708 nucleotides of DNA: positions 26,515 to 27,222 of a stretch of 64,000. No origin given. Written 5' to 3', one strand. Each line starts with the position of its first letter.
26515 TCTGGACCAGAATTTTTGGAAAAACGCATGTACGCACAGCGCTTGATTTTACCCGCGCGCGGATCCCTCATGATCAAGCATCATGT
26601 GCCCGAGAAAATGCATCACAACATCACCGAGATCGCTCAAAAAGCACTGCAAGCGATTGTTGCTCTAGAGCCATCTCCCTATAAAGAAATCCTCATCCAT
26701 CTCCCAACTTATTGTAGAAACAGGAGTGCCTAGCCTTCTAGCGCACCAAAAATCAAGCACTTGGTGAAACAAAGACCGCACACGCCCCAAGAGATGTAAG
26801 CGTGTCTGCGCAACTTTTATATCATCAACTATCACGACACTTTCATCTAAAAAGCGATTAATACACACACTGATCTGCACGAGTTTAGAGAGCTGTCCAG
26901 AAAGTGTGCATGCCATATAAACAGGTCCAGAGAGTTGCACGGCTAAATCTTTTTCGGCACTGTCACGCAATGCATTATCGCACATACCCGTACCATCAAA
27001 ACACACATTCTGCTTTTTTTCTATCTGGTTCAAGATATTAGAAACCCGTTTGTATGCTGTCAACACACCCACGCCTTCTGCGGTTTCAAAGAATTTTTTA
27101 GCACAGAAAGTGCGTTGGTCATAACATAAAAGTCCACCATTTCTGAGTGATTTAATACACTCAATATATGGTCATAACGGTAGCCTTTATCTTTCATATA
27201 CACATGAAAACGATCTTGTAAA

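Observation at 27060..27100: glyS (essential) interrupted by one frameshift beside an A6 run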

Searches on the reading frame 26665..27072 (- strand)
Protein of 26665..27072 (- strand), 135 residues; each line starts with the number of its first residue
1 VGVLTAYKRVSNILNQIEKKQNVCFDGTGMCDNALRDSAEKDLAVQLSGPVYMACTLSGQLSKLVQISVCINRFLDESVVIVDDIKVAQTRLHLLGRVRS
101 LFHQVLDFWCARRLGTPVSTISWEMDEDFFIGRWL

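Call 7: search_protein_families(library=ncbifam, proteins=[window:26665-27072:-])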
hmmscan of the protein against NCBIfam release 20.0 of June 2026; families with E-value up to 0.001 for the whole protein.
window:26665-27072:- (135 aa): 2 families
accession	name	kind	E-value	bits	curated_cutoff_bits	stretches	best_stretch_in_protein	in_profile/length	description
TIGR00211.2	glyS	equivalog_domain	1.2e-10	40.5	300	1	4-108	576-681/684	glycine--tRNA ligase subunit beta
NF011499.0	PRK14908.1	equivalog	3.2e-05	22.5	1244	1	5-108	894-993/998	glycine--tRNA ligase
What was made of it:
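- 26753..27093 (-): glyS segment downstream of the break, in the -1 frame. It encodes the C-terminal anticodon-binding (DALR-like) helices. TIGR00211 positions 576-681 (call 7).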
